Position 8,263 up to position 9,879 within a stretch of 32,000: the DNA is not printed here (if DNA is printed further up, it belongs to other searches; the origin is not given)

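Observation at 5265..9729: Uncharacterised three-gene operon: membrane protein / leaderless SH3b-S1 protease / secreted beta-barrel protein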

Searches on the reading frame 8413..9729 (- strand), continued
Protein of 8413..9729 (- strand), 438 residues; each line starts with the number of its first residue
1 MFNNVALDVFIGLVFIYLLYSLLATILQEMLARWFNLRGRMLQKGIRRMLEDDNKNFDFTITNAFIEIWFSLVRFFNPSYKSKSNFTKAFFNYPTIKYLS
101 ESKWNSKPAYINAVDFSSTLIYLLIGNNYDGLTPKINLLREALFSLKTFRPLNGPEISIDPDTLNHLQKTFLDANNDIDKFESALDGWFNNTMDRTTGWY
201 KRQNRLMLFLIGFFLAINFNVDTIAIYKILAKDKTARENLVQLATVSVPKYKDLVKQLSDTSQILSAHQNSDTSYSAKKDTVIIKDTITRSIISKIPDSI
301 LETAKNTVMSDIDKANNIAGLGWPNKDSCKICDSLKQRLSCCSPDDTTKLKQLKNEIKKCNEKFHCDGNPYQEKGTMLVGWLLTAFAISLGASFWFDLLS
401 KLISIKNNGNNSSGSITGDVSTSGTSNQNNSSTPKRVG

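Call 73: find_encoding_contigs(protein=P0045, flank=10000, max_places=1)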
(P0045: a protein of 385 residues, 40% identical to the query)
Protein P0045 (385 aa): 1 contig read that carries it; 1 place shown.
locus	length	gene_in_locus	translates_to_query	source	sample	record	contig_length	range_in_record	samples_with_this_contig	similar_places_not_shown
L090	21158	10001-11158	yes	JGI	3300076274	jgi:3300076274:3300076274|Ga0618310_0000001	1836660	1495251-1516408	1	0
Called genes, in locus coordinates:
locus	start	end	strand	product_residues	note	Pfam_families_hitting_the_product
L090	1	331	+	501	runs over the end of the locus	-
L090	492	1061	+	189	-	PF00027:cNMP_binding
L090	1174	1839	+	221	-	PF01965:DJ-1_PfpI, PF17124:ThiJ_like (weak)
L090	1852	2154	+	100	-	PF03992:ABM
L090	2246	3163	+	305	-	PF00106:adh_short, PF01370:Epimerase (weak), PF08659:KR (weak), PF13561:adh_short_C2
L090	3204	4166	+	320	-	PF00903:Glyoxalase, PF13669:Glyoxalase_4, PF12680:SnoaL_2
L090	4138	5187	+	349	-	PF00561:Abhydrolase_1, PF12146:Hydrolase_4 (faint), PF12697:Abhydrolase_6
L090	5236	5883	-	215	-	PF01966:HD (weak)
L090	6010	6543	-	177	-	PF08327:AHSA1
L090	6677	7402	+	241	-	-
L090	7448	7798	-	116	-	PF01638:HxlR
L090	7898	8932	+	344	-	PF03446:NAD_binding_2, PF03807:F420_oxidored, PF10727:Rossmann-like, PF07366:SnoaL, PF12680:SnoaL_2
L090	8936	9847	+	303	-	PF01370:Epimerase, PF05368:NmrA, PF13460:NAD_binding_10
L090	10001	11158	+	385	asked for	-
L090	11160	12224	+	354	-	-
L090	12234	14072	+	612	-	-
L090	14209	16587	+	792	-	PF02927:CelD_N, PF00759:Glyco_hydro_9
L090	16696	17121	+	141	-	PF12802:MarR_2 (weak), PF01047:MarR, PF13412:HTH_24 (weak)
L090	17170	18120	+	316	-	PF01636:APH, PF01633:Choline_kinase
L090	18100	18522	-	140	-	-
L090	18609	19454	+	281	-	PF07998:Peptidase_M54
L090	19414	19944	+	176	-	PF05163:DinB (weak), PF12867:DinB_2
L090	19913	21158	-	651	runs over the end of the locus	PF00388:PI-PLC-X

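Call 74: search_protein_families(library=pfam, proteins=[L010:9119-10147:+, L008:9592-10560:+, L012:6646-7542:+, L056:9269-10618:+, L003:9425-10804:+, L041:1397-2296:+, L079:9134-10333:+, L062:8001-10424:+, L028:2810-3730:+, L029:9275-10288:+], max_evalue=0.01)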
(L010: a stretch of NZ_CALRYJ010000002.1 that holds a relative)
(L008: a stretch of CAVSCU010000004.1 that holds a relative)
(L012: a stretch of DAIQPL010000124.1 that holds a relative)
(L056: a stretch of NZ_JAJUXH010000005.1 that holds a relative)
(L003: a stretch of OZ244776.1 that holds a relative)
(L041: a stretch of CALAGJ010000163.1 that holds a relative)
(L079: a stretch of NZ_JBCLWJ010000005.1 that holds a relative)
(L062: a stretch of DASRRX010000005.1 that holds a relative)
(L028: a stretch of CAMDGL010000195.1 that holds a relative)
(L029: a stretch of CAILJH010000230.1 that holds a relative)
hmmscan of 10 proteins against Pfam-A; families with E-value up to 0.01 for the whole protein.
L010:9119-10147:+ (342 aa): 1 family
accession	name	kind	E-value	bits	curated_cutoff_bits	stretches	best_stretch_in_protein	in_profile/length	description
PF00082.27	Peptidase_S8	-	3.5e-35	122.1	21.8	1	97-323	1-273/288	Subtilase family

L008:9592-10560:+ (322 aa): 1 family
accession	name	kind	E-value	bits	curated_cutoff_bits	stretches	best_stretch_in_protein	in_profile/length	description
PF01374.23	Glyco_hydro_46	-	4.1e-09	36.8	27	1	152-311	43-207/210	Glycosyl hydrolase family 46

L012:6646-7542:+ (298 aa): 2 families
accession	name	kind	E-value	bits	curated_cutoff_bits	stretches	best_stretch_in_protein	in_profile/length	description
PF01183.26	Glyco_hydro_25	-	3.8e-37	128.8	27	1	93-281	1-177/180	Glycosyl hydrolases family 25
PF24909.1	vWA_SIBA-E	-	0.0058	16.6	27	1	162-209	147-194/284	Integrin beta-like protein A-E, vWA-like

L056:9269-10618:+ (449 aa): 1 family
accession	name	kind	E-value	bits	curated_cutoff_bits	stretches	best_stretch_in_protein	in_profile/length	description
PF05990.18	DUF900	-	2.5e-11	43.9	20.5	1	140-327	15-171/232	Alpha/beta hydrolase of unknown function (DUF900)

L003:9425-10804:+ (459 aa): 2 families
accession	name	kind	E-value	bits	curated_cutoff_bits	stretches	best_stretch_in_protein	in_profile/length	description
PF01510.30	Amidase_2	-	5.2e-30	104.9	26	1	18-153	3-131/131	N-acetylmuramoyl-L-alanine amidase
PF00182.24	Glyco_hydro_19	-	0.00021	21.6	25.5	1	313-386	74-145/232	Chitinase class I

L041:1397-2296:+ (299 aa): 0 families

L079:9134-10333:+ (399 aa): 1 family
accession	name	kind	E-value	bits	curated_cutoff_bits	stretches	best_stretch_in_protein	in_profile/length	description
PF04794.17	YdjC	-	1.8e-29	103.9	29.7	1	78-249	1-155/266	YdjC-like protein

L062:8001-10424:+ (807 aa): 0 families

L028:2810-3730:+ (306 aa): 1 family
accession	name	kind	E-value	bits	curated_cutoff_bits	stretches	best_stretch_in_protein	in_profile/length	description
PF00112.29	Peptidase_C1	-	8e-12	46.1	20.7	1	70-276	15-201/220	Papain family cysteine protease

L029:9275-10288:+ (337 aa): 1 family
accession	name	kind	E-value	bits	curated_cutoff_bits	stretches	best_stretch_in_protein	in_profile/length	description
PF00561.26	Abhydrolase_1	-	0.0005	20.2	25.8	1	34-171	2-130/245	alpha/beta hydrolase fold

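Call 103: search_dna_similar(query=window:8413-9729:-, collection=plasmids, mode=protein, max_evalue=0.001, max_rows=15)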
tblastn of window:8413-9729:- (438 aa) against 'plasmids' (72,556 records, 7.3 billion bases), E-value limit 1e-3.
Records with a match: 12; places in all: 12; records where one place covers at least 80% of the query: 3.
Best place of each record, by identity: <60% 12.
By first word of the organism name: Rhizobium 4; Agrobacterium 2; Caballeronia 1; Paracoccus 1; Vitreoscilla 1; Hymenobacter 1; Kovacikia 1; Nostoc 1.
By predicted mobility (MOB-suite, as given by PLSDB): non-mobilizable 5; mobilizable 4; conjugative 3.
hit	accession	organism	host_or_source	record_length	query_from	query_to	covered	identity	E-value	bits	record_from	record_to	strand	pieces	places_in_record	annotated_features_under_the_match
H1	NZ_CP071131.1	Caballeronia sp. M1242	Homo sapiens,ETA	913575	1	401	92%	27.6%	4e-26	119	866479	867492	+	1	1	hypothetical protein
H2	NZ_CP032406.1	Rhizobium rosettiformans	Isolation,ex cyanobacteria field sample ...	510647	1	401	92%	25.4%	4e-18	95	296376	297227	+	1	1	hypothetical protein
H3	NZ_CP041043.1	Paracoccus sp. AK26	pure culture,Hexachlorocyclohexane ...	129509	1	401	92%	22.9%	1e-15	87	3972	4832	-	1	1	hypothetical protein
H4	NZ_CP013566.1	Rhizobium phaseoli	Phaseolus vulgaris,Whole ...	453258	1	264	60%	30.7%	4e-20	100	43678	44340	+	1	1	hypothetical protein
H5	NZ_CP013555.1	Rhizobium phaseoli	-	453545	1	264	60%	30.7%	4e-20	100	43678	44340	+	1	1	hypothetical protein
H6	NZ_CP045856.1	Agrobacterium sp. MA01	cell culture,Microcystis culture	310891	1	242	55%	29.0%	2e-13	80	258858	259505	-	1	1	hypothetical protein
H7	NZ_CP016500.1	Agrobacterium sp. RAC06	Microbial isolate,Algal phycosphere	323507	1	242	55%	29.0%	4e-13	79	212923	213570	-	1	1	hypothetical protein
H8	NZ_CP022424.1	Vitreoscilla filiformis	cell culture,Mud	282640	7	241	54%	29.2%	4e-16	89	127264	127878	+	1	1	hypothetical protein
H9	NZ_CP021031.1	Rhizobium sp. NXC14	Phaseolus vulgaris,cell culture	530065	1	228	52%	27.6%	5e-12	76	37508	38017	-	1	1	hypothetical protein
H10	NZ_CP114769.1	Hymenobacter canadensis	whole organism,lake water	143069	1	233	53%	27.0%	4e-17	92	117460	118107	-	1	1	hypothetical protein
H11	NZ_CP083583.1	Kovacikia minuta CCNUW1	cell culture,fresh water lake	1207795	7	242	54%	24.5%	3e-8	64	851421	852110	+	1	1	record has no annotation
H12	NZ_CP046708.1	Nostoc sp. ATCC 53789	-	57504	164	241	18%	35.9%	7e-6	56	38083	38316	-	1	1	hypothetical protein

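Call 104: get_annotated_region(hit=H1, flank=5000)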
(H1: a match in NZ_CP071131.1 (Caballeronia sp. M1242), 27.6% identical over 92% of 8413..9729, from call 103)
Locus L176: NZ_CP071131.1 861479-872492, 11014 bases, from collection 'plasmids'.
description: Caballeronia sp. M1242 plasmid unnamed2, complete sequence
organism: Caballeronia sp. M1242 (NCBI taxid 2814653)
taxonomy: Bacteria; Pseudomonadota; Betaproteobacteria; Burkholderiales; Burkholderiaceae; Caballeronia; Caballeronia sp. M1242
host: -; source: Homo sapiens,ETA; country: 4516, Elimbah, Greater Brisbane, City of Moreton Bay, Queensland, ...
typing (MOB-suite, as given by PLSDB): non-mobilizable
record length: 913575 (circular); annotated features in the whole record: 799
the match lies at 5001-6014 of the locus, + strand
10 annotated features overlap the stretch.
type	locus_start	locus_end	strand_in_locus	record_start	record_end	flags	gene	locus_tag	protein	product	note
CDS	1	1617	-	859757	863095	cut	-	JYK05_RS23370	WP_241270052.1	adenylate/guanylate cyclase domain-containing protein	GO:0009190 - cyclic nucleotide biosynthetic process [Evidence IEA]; GO:0035556 - intracellular signal transduction ...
CDS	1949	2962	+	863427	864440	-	-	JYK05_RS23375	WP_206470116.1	LuxR C-terminal-related transcriptional regulator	GO:0006355 - regulation of DNA-templated transcription [Evidence IEA]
CDS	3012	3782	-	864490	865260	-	-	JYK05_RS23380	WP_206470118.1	hypothetical protein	-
CDS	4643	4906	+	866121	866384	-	-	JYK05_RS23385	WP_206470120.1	hypothetical protein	-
CDS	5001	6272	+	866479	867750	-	-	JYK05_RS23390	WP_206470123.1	hypothetical protein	-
CDS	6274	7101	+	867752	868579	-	-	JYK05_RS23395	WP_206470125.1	N-acetylmuramoyl-L-alanine amidase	-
CDS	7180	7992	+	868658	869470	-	-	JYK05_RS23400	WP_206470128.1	peptidoglycan-binding protein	-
CDS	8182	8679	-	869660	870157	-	-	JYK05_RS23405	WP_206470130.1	SRPBCC family protein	-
CDS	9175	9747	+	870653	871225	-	-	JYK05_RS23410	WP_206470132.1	DUF1993 domain-containing protein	-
CDS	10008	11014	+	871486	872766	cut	-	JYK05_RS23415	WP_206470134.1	MFS transporter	GO:0055085 - transmembrane transport [Evidence IEA]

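Call 105: get_annotated_region(hit=H2, flank=5000)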
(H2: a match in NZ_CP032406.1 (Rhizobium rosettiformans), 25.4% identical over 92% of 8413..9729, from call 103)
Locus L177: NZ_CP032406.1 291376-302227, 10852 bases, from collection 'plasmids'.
description: Rhizobium rosettiformans strain MAE2-X plasmid p1, complete sequence
organism: Rhizobium rosettiformans (NCBI taxid 1368430)
taxonomy: Bacteria; Pseudomonadota; Alphaproteobacteria; Hyphomicrobiales; Rhizobiaceae; Rhizobium; Rhizobium rosettiformans
host: -; source: Isolation,ex cyanobacteria field sample from freshwater; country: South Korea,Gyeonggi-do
typing (MOB-suite, as given by PLSDB): mobilizable; relaxase MOBP,MOBQ
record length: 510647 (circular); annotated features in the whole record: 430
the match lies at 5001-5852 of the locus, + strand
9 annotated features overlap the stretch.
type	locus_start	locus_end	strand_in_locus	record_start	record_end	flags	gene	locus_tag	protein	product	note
CDS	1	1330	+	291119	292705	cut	-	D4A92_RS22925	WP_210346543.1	hypothetical protein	-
CDS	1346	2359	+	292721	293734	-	-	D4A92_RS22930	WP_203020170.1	hypothetical protein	-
CDS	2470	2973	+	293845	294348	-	-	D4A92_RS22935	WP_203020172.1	hypothetical protein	-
CDS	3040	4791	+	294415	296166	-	-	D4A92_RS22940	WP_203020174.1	vanadium-dependent haloperoxidase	-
CDS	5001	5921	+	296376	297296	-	-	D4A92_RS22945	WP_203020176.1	hypothetical protein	-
CDS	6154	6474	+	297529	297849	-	-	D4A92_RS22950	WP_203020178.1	transposase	GO:0006313 - DNA transposition [Evidence IEA]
CDS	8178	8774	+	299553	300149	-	-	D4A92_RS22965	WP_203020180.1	helix-turn-helix transcriptional regulator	-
CDS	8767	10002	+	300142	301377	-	-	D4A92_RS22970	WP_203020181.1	type II toxin-antitoxin system HipA family toxin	-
CDS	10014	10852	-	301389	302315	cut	-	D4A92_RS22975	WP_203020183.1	zincin-like metallopeptidase domain-containing protein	-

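Call 106: get_annotated_region(hit=H10, flank=5000)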
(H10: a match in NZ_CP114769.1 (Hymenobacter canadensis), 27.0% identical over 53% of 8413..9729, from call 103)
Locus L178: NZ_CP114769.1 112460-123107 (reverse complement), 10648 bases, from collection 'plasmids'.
description: Hymenobacter canadensis strain PAMC 29467 plasmid unnamed2, complete sequence
organism: Hymenobacter canadensis (NCBI taxid 2999067)
taxonomy: Bacteria; Bacteroidota; Cytophagia; Cytophagales; Hymenobacteraceae; Hymenobacter; Hymenobacter canadensis
host: -; source: whole organism,lake water; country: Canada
typing (MOB-suite, as given by PLSDB): mobilizable; relaxase MOBB
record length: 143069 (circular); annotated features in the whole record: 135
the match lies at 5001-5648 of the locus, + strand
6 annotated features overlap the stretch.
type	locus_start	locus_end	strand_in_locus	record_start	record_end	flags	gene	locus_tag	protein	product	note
CDS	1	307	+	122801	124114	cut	-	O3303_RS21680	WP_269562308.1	DNA/RNA non-specific endonuclease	-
CDS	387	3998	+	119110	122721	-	-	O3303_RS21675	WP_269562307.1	hypothetical protein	-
CDS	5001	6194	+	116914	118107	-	-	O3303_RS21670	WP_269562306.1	hypothetical protein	-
CDS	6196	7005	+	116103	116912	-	-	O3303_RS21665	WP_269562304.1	N-acetylmuramoyl-L-alanine amidase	-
CDS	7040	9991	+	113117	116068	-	-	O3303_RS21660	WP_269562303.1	S8 family serine peptidase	GO:0006508 - proteolysis [Evidence IEA]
CDS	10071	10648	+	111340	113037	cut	-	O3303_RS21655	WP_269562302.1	hypothetical protein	-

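Call 109: get_annotated_region(hit=H4, flank=4000)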
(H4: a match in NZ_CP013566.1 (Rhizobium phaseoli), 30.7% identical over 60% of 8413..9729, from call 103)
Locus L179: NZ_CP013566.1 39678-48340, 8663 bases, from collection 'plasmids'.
description: Rhizobium phaseoli strain N831 plasmid pRphaN831c, complete sequence
organism: Rhizobium phaseoli (NCBI taxid 396)
taxonomy: Bacteria; Pseudomonadota; Alphaproteobacteria; Hyphomicrobiales; Rhizobiaceae; Rhizobium; Rhizobium phaseoli
host: -; source: Phaseolus vulgaris,Whole organism,Legume-root nodule,legume-root nodule; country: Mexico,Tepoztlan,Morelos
typing (MOB-suite, as given by PLSDB): conjugative; replicon rep_cluster_287; relaxase MOBQ; mating-pair formation MPF_T
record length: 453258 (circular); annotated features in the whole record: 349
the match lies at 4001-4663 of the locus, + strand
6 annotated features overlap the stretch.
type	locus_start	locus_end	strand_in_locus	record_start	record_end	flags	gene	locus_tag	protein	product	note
CDS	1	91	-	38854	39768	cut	-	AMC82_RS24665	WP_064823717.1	SGNH/GDSL hydrolase family protein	-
CDS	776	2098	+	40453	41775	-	-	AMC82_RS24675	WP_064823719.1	hypothetical protein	-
CDS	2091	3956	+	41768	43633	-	-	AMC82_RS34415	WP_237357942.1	cell wall hydrolase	-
CDS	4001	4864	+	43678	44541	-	-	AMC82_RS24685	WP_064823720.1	hypothetical protein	-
CDS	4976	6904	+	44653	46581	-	-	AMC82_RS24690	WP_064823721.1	metallophosphoesterase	-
CDS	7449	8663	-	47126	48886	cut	-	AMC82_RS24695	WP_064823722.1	hypothetical protein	-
